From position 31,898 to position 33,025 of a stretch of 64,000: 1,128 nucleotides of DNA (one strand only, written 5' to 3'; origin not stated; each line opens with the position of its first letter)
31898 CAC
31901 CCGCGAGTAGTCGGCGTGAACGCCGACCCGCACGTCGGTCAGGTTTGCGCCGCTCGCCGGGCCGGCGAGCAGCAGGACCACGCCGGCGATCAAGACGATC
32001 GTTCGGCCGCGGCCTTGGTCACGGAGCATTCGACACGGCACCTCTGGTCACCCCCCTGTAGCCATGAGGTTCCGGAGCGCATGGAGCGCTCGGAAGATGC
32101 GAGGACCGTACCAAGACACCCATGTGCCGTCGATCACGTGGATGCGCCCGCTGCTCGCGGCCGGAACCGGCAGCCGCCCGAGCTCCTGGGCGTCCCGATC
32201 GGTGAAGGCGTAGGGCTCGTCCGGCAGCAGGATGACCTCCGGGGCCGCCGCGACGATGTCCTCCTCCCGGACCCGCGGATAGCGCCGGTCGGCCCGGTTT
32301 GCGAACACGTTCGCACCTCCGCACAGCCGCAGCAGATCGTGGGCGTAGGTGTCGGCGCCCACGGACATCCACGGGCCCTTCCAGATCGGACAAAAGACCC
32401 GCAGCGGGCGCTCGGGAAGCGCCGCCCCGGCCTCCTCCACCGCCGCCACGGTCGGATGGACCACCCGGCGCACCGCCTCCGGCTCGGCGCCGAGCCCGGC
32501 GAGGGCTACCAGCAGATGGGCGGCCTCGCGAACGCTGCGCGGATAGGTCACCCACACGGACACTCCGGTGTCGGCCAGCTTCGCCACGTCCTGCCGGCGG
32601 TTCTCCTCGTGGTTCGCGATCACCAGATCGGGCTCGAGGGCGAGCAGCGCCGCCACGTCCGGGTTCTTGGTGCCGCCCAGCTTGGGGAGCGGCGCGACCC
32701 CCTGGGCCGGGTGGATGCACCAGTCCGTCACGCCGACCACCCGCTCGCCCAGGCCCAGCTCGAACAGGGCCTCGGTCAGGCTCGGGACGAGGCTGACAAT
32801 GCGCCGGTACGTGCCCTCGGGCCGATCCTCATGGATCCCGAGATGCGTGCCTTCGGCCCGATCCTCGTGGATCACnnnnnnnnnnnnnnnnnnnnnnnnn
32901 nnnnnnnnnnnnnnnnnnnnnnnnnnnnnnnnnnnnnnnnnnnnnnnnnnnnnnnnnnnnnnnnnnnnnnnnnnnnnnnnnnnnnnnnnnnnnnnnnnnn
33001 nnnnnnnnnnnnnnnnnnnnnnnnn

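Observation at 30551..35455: Tightly coupled five-gene operon: Zn-ribbon peptide, paired ArsA/Get3-like ATPases, signal-less TroA/BtuF-fold protein, and an AMIN-TM-coiled-coil envelope protein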

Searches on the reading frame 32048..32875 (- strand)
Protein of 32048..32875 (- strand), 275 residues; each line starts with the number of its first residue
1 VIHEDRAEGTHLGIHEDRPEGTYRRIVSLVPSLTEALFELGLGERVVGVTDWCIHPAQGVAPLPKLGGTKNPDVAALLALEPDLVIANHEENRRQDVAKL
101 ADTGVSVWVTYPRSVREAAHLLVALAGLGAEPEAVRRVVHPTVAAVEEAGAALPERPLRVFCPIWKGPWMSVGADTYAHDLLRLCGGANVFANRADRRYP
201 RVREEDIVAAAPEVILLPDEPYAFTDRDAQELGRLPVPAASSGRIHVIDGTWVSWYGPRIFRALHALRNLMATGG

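Call 4: search_protein_families(library=pfam, proteins=[window:32048-32875:-], max_evalue=0.1)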
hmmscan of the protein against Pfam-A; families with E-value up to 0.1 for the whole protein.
window:32048-32875:- (275 aa): 1 family
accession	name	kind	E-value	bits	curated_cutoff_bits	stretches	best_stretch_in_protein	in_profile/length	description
PF01497.23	Peripla_BP_2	-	1.2e-18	67.9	27.5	1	26-232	1-211/235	Periplasmic binding protein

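Call 5: search_protein_families(library=ncbifam, proteins=[window:32048-32875:-], max_evalue=0.1)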
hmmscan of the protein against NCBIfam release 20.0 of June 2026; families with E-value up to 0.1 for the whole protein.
window:32048-32875:- (275 aa): 6 families
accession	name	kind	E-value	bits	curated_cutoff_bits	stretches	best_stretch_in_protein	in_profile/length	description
NF038402.1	TroA_like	subfamily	3.8e-60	203.2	30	1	25-258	1-219/219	helical backbone metal receptor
NF002894.0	PRK03379.1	equivalog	4.4e-21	75.2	234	1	24-267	24-258/266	vitamin B12 ABC transporter substrate-binding protein BtuF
TIGR04281.1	peripla_PGF_1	equivalog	2.3e-20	73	325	1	16-268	18-261/330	PGF-CTERM-anchored ABC transporter substrate-binding protein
TIGR03868.1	F420-O_ABCperi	hypoth_equivalog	1.7e-08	34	392.4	1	24-110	18-111/287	putative F420-0 ABC transporter substrate-binding protein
TIGR03659.1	IsdE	equivalog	4.8e-08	32.6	298.65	1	167-216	181-229/292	heme ABC transporter substrate-binding protein IsdE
NF006574.0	PRK09098.1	subfamily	0.099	12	278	0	193-247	104-157/277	HrpE/YscL family type III secretion apparatus protein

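Call 18: search_solved_structures(query=window:32048-32875:-, max_evalue=0.001, show_alignments=2)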
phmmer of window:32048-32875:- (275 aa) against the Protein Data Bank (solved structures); distinct sequences matched with E-value up to 0.001: 22.
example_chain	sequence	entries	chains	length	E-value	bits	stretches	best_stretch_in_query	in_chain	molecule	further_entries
5ysc_A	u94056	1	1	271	7.2e-24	87.9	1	24-265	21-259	Vitamin B12-binding protein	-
4m7o_A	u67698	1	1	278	4.7e-18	68.8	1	17-269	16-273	Iron-binding protein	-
5m3b_A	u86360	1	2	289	3.1e-17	66.1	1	24-225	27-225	Vitamin B12-binding protein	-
1n2z_A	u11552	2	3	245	3.8e-17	65.8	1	25-225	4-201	Vitamin B12 transport protein btuF | Vitamin B12-binding protein btuF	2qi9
4dbl_E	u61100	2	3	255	4e-17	65.8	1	25-225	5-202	Vitamin B12-binding protein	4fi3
5m2q_A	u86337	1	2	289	4.6e-17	65.6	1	24-225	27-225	Outer membrane protein A,Vitamin B12-binding protein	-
5m34_A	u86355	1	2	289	4.7e-17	65.6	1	24-225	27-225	Vitamin B12-binding protein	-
1n4a_A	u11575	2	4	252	4.7e-17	65.5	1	25-225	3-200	Vitamin B12 transport protein btuF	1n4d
5ovw_A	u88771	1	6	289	4.9e-17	65.5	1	24-225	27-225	Vitamin B12-binding protein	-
5m29_A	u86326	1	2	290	4.9e-17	65.5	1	24-225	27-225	Vitamin B12-binding protein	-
5gj3_A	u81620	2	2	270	1.7e-16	63.7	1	24-266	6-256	Periplasmic binding protein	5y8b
2r7a_A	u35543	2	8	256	2.6e-12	50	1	24-268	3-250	Bacterial heme binding protein | Periplasmic HEME binding protein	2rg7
5b58_T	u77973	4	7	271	5.9e-12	48.8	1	24-268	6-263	Putative hemin transport system, substrate-binding protein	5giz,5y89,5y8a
3md9_A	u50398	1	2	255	1.1e-11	47.9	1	24-269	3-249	Hemin-binding periplasmic protein hmuT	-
3nu1_A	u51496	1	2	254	1.2e-11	47.7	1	24-269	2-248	Hemin-binding periplasmic protein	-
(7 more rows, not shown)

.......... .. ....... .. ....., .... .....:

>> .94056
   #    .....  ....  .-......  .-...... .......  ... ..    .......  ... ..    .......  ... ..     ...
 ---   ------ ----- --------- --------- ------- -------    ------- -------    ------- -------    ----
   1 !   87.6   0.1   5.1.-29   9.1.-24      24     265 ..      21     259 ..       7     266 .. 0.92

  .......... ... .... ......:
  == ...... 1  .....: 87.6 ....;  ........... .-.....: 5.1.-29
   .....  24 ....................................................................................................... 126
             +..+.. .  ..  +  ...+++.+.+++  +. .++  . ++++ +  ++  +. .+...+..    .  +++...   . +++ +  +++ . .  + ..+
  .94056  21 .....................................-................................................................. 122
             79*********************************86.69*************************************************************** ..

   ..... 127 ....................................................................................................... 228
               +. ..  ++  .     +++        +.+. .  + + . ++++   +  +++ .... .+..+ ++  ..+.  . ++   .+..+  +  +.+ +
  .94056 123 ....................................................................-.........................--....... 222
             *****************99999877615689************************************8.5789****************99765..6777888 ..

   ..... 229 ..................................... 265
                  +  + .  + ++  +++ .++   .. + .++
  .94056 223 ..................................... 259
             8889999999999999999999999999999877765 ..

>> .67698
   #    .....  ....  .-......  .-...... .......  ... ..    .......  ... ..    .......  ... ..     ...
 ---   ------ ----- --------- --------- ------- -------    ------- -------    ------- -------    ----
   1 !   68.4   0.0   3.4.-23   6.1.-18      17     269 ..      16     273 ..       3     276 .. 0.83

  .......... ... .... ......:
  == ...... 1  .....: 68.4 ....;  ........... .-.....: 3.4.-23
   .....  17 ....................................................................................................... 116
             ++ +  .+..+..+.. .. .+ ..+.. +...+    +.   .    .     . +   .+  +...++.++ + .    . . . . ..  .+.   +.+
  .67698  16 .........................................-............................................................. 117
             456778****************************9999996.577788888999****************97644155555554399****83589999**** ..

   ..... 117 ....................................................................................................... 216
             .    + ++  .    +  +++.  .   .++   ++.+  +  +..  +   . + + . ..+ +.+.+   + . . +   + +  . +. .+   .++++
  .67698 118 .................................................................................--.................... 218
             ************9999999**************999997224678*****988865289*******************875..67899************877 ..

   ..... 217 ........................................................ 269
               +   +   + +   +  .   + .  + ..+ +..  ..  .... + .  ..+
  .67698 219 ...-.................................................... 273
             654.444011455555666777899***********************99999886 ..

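Call 26: find_homologous_proteins(query=window:32048-32875:-)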
Query window:32048-32875:- (275 aa): 5495 proteins with E <= 0.001 among 8000 candidates; the best 120 are listed.
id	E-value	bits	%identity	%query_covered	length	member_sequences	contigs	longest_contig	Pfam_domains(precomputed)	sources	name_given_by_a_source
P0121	1.4e-181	620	100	100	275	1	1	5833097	PF01497.24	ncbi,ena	-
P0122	1.3e-131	456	78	95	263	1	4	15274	PF01497.24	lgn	-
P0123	1.3e-130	453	77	95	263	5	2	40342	PF01497.24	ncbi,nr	ncbi:MAG: ABC transporter substrate-binding protein [Deltaproteobacteria bacterium]|nr:ABC transport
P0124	1.7e-123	430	74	95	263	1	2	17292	PF01497.24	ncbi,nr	ncbi:MAG: ABC transporter substrate-binding protein [bacterium]|nr:ABC transporter substrate-binding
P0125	8.2e-119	414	71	95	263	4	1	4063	PF01497.24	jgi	jgi:ABC-type Fe3+-hydroxamate transport system substrate-binding protein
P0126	1.6e-114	400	72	94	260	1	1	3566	PF01497.24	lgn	-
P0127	3.2e-114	399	71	94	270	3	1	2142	PF01497.24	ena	-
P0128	5.0e-114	399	73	94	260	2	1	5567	PF01497.24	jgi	jgi:ABC-type Fe3+-hydroxamate transport system substrate-binding protein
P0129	3.6e-113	396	71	93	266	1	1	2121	PF01497.24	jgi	-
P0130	3.9e-113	396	70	97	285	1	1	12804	PF01497.24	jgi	jgi:ABC-type Fe3+-hydroxamate transport system substrate-binding protein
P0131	1.0e-112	394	71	93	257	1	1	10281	PF01497.24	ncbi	-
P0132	1.3e-112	394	72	94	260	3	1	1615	PF01497.24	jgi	-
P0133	1.5e-112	394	72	91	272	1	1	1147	PF01497.24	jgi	jgi:ABC-type Fe3+-hydroxamate transport system substrate-binding protein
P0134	1.5e-112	394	71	93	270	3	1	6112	PF01497.24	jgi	jgi:ABC-type Fe3+-hydroxamate transport system substrate-binding protein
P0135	2.7e-112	393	71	93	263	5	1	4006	PF01497.24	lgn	-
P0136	1.6e-111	390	69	94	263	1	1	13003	PF01497.24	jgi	jgi:ABC-type Fe3+-hydroxamate transport system substrate-binding protein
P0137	3.6e-111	389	71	92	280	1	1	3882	PF01497.24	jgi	jgi:ABC-type Fe3+-hydroxamate transport system substrate-binding protein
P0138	3.6e-111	389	70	93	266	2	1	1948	PF01497.24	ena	-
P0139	4.3e-111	389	65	97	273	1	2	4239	PF01497.24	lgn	-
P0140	5.2e-111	389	72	93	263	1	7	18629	PF01497.24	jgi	jgi:ABC-type Fe3+-hydroxamate transport system substrate-binding protein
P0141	6.0e-111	388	72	92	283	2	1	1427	PF01497.24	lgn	-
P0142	6.3e-111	388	70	94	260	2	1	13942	PF01497.24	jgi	-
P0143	6.7e-111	388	71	91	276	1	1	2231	PF01497.24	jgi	jgi:ABC-type hemin transport system substrate-binding protein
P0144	1.2e-110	388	70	94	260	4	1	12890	PF01497.24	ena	-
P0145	1.5e-110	387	70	93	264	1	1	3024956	PF01497.24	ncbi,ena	-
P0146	1.6e-110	387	69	93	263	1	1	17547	PF01497.24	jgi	jgi:ABC-type Fe3+-hydroxamate transport system substrate-binding protein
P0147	2.3e-110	387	70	93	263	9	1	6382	PF01497.24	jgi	jgi:ABC-type Fe3+-hydroxamate transport system substrate-binding protein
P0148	2.7e-110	386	71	89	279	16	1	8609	PF01497.24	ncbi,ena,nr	ncbi:MAG TPA: helical backbone metal receptor [Myxococcota bacterium]|nr:helical backbone metal rece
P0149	2.8e-110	386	71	90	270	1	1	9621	PF01497.24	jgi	jgi:ABC-type Fe3+-hydroxamate transport system substrate-binding protein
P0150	3.4e-110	386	69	94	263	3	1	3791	PF01497.24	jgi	jgi:ABC-type Fe3+-hydroxamate transport system substrate-binding protein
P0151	3.6e-110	386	68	91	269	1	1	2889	PF01497.24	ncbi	-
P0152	3.8e-110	386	67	93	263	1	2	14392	PF01497.24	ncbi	-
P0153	4.1e-110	386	71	93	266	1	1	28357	PF01497.24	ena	-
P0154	5.0e-110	385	71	91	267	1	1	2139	PF01497.24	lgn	-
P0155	6.0e-110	385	70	93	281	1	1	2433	PF01497.24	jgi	jgi:ABC-type Fe3+-hydroxamate transport system substrate-binding protein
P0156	7.1e-110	385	69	94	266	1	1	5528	PF01497.24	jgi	-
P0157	7.7e-110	385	69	94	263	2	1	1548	PF01497.24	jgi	-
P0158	9.5e-110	385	70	93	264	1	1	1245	PF01497.24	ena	-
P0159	9.9e-110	384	69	92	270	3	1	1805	PF01497.24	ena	-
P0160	1.3e-109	384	70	93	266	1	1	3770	PF01497.24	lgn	-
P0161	1.4e-109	384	69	94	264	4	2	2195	PF01497.24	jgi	jgi:ABC-type hemin transport system substrate-binding protein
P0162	1.5e-109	384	69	94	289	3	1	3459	PF01497.24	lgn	-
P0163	2.1e-109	383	72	90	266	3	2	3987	PF01497.24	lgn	-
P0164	2.4e-109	383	70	93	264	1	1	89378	PF01497.24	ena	-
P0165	2.5e-109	383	69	93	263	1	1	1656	PF01497.24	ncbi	-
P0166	2.7e-109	383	69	93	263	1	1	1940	PF01497.24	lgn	-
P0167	4.6e-109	382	69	93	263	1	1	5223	PF01497.24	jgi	-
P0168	5.2e-109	382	70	92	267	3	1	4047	PF01497.24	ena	-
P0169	5.6e-109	382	69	91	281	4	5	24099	PF01497.24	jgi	jgi:ABC-type Fe3+-hydroxamate transport system substrate-binding protein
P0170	6.4e-109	382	69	92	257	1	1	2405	PF01497.24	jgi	jgi:ABC-type hemin transport system substrate-binding protein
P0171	6.6e-109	382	69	92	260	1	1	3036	PF01497.24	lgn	-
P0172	7.5e-109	382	71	93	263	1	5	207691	PF01497.24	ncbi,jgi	jgi:ABC-type Fe3+-hydroxamate transport system substrate-binding protein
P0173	8.4e-109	381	69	93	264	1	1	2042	PF01497.24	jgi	jgi:ABC-type Fe3+-hydroxamate transport system substrate-binding protein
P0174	8.9e-109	381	68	93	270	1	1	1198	PF01497.24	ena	-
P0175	9.8e-109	381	67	89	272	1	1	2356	PF01497.24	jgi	jgi:ABC-type Fe3+-hydroxamate transport system substrate-binding protein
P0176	1.1e-108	381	69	93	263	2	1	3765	PF01497.24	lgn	-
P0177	1.1e-108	381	71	93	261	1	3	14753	PF01497.24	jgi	jgi:ABC-type Fe3+-hydroxamate transport system substrate-binding protein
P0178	2.0e-108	380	70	92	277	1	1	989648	PF01497.24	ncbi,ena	-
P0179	2.1e-108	380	70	93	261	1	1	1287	PF01497.24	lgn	-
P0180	2.6e-108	380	68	95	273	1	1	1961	PF01497.24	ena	-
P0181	3.2e-108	379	68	95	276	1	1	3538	PF01497.24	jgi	jgi:ABC-type hemin transport system substrate-binding protein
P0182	3.3e-108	379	69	92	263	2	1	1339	PF01497.24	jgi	jgi:ABC-type Fe3+-hydroxamate transport system substrate-binding protein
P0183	3.4e-108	379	71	91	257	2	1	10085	PF01497.24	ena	-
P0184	3.5e-108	379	68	94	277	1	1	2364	PF01497.24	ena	-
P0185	3.6e-108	379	68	93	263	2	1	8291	PF01497.24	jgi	jgi:ABC-type Fe3+-hydroxamate transport system substrate-binding protein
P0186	4.0e-108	379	69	93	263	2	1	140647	PF01497.24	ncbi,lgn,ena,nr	ncbi:MAG TPA: helical backbone metal receptor [Myxococcota bacterium]|nr:helical backbone metal rece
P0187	4.8e-108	379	68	93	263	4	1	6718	PF01497.24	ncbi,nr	ncbi:MAG TPA: ABC transporter substrate-binding protein [Deltaproteobacteria bacterium]|nr:ABC trans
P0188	6.0e-108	379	71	89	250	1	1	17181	PF01497.24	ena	-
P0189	6.4e-108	379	69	93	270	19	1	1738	PF01497.24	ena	-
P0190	6.5e-108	378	69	91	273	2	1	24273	PF01497.24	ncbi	-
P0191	9.9e-108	378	67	92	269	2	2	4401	PF01497.24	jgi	jgi:ABC-type Fe3+-hydroxamate transport system substrate-binding protein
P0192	1.0e-107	378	68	93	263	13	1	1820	PF01497.24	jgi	-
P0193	1.3e-107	378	69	92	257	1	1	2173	PF01497.24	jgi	jgi:ABC-type Fe3+-hydroxamate transport system substrate-binding protein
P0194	1.7e-107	377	70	93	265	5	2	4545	PF01497.24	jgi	jgi:ABC-type hemin transport system substrate-binding protein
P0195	1.8e-107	377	69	93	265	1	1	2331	PF01497.24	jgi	jgi:ABC-type Fe3+-hydroxamate transport system substrate-binding protein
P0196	2.1e-107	377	68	94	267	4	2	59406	PF01497.24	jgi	-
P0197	2.2e-107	377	67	95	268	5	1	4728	PF01497.24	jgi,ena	jgi:ABC-type Fe3+-hydroxamate transport system substrate-binding protein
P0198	2.2e-107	377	66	97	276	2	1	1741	PF01497.24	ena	-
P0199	2.4e-107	377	69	90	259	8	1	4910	PF01497.24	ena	-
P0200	2.5e-107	377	70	94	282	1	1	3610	PF01497.24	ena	-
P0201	2.8e-107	376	69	93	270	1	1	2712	PF01497.24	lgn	-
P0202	3.0e-107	376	69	93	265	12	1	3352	PF01497.24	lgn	-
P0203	3.0e-107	376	70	91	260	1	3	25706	PF01497.24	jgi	jgi:ABC-type Fe3+-hydroxamate transport system substrate-binding protein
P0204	3.4e-107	376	68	93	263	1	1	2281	PF01497.24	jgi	jgi:ABC-type Fe3+-hydroxamate transport system substrate-binding protein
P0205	3.4e-107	376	69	94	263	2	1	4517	PF01497.24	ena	-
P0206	3.7e-107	376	68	93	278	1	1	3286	PF01497.24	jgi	jgi:ABC-type Fe3+-hydroxamate transport system substrate-binding protein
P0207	3.8e-107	376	69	93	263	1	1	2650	PF01497.24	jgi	jgi:ABC-type Fe3+-hydroxamate transport system substrate-binding protein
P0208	3.9e-107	376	69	93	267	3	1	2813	PF01497.24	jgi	-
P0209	4.6e-107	376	68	90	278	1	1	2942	PF01497.24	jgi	-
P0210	4.8e-107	376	68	93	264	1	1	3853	PF01497.24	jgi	jgi:ABC-type hemin transport system substrate-binding protein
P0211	5.1e-107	376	68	94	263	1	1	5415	PF01497.24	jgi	jgi:ABC-type Fe3+-hydroxamate transport system substrate-binding protein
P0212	5.9e-107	375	69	93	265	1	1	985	PF01497.24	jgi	jgi:ABC-type hemin transport system substrate-binding protein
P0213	5.9e-107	375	70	90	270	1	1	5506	PF01497.24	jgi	jgi:ABC-type Fe3+-hydroxamate transport system substrate-binding protein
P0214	7.7e-107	375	68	94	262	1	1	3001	PF01497.24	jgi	-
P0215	7.7e-107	375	68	95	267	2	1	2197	PF01497.24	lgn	-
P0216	8.7e-107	375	71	91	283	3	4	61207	PF01497.24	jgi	-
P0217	9.1e-107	375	68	93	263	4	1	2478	PF01497.24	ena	-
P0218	9.6e-107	375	70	89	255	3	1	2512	PF01497.24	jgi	jgi:ABC-type Fe3+-hydroxamate transport system substrate-binding protein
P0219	9.7e-107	375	69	92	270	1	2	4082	PF01497.24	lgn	-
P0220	1.0e-106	375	71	89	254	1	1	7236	PF01497.24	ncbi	-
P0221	1.2e-106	374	69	91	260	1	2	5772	PF01497.24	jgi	jgi:ABC-type Fe3+-hydroxamate transport system substrate-binding protein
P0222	1.2e-106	374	68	92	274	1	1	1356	PF01497.24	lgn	-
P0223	1.2e-106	374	67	93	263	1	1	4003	PF01497.24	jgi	jgi:ABC-type Fe3+-hydroxamate transport system substrate-binding protein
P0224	1.2e-106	374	68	93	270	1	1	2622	PF01497.24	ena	-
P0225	1.3e-106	374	68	93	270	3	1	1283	PF01497.24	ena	-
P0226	1.6e-106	374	70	90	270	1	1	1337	PF01497.24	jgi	jgi:ABC-type Fe3+-hydroxamate transport system substrate-binding protein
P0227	1.7e-106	374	66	94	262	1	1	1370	PF01497.24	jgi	jgi:ABC-type Fe3+-hydroxamate transport system substrate-binding protein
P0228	2.0e-106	374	69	91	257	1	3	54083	PF01497.24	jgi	jgi:ABC-type Fe3+-hydroxamate transport system substrate-binding protein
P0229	2.0e-106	374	71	92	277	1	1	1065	PF01497.24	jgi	jgi:ABC-type hemin transport system substrate-binding protein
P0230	2.1e-106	374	68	94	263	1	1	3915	PF01497.24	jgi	jgi:ABC-type hemin transport system substrate-binding protein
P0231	2.1e-106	374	67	93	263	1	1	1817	PF01497.24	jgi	-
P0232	2.3e-106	373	71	89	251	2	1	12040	PF01497.24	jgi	jgi:ABC-type hemin transport system substrate-binding protein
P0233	2.5e-106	373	69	93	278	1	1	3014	PF01497.24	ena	-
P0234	2.6e-106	373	68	94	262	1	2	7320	PF01497.24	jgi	jgi:ABC-type Fe3+-hydroxamate transport system substrate-binding protein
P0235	2.6e-106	373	69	91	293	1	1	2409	PF01497.24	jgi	jgi:ABC-type Fe3+-hydroxamate transport system substrate-binding protein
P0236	2.6e-106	373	67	92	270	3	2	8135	PF01497.24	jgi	jgi:ABC-type Fe3+-hydroxamate transport system substrate-binding protein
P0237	2.9e-106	373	66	93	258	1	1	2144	PF01497.24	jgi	jgi:ABC-type Fe3+-hydroxamate transport system substrate-binding protein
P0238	2.9e-106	373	68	92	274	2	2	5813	PF01497.24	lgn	-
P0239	3.3e-106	373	68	94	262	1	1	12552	PF01497.24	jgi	jgi:ABC-type Fe3+-hydroxamate transport system substrate-binding protein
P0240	3.7e-106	373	67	93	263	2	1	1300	PF01497.24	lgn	-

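Call 42: predict_structure(alignment_id=A2)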
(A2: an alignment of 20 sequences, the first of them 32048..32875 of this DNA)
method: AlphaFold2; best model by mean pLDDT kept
length: 275 residues; sequences in the alignment: 20
mean_pLDDT: 91.4   pTM: 0.87
mean pLDDT of the five models: 91.4, 91.3, 90.6, 89.8, 89.7
residues with pLDDT >= 90: 227; 70-90: 32; 50-70: 6; < 50: 10
segments of 3 or more residues with pLDDT < 50: 1-9
pLDDT, mean of each block of 10 residues (from residue 1): 38 84 95 97 97 92 95 95 95 92 95 96 97 98 97 94 92 91 96 81 95 95 93 97 95 92 95 72
secondary structure, 60 per line:
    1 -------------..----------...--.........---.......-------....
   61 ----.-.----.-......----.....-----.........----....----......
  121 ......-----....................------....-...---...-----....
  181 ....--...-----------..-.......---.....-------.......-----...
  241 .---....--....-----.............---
elements in order: E26-28 H31-39 E46-49 H57-60 H74-79 E84-88 H94-102 E107-110 H115-126 H132-151 E158-161 E163-165 E169-171 H177-184 E187-189 H204-210 E214-218 H226-232 H238-241 E245-248 H251-254 H260-272
